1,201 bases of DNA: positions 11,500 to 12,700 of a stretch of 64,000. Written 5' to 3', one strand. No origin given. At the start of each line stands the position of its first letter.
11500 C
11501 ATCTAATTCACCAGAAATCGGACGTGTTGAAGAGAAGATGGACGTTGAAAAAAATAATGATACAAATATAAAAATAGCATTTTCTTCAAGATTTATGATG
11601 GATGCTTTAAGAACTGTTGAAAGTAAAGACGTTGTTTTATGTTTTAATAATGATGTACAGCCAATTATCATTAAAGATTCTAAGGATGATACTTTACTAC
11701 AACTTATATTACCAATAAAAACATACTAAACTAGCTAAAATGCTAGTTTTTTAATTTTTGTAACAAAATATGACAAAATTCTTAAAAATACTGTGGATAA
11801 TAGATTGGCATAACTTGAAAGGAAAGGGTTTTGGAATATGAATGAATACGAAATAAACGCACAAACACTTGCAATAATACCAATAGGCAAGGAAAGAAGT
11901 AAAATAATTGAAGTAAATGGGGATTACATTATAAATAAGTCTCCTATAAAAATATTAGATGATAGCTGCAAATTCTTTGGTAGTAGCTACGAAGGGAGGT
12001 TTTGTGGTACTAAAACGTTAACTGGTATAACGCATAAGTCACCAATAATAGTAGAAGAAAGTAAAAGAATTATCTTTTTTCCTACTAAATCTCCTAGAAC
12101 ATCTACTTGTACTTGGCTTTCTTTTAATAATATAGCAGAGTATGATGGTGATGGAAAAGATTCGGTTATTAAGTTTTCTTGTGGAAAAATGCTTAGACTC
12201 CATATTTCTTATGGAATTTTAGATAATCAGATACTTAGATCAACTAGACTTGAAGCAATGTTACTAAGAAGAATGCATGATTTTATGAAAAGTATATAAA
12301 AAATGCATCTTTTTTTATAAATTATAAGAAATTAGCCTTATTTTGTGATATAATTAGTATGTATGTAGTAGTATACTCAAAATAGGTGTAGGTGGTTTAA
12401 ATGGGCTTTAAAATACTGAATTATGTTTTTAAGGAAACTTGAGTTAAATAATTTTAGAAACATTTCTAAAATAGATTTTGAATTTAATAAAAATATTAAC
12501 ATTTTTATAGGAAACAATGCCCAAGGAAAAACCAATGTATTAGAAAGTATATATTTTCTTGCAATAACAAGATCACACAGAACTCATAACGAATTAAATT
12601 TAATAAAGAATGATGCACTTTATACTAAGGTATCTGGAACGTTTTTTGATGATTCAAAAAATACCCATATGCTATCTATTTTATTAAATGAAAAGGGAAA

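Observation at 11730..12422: ComK-family gene in the oriC operon position normally held by the S4-domain gene yaaA, with a perfect DnaA box upstream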

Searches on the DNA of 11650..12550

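Call 31: search_rna_families(source=window, start=11650, end=12550, threshold=evalue, max_evalue=10)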
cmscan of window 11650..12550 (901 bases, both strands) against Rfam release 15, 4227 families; matches with E-value up to 10: 6.
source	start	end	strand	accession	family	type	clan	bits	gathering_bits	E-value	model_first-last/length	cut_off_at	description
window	11681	11755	+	RF00513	Trp_leader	Cis-reg; leader;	-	19.9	41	0.29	1-100/100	no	Tryptophan operon leader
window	12007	12156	-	RF01488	rli49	Gene; sRNA;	-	18.8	40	0.94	1-163/163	no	Listeria sRNA rli49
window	12050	12107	-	RF03873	mir-3192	Gene; miRNA;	-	15.9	80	5.9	1-77/77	no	mir-3192 microRNA precursor family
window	12051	12086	+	RF01618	ceN114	Gene; snRNA; snoRNA; CD-box;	-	15.2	44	8.3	1-63/63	no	Nematode snoRNA ceN114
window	12138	12200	+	RF01611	ceN108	Gene; snRNA; snoRNA; CD-box;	-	15.1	50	5.5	1-70/70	no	Caenorhabditis snoRNA ceN108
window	11754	11826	+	RF02081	STnc550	Gene; sRNA;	-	10.1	48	9.1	226-304/388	no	Enterobacterial sRNA STnc550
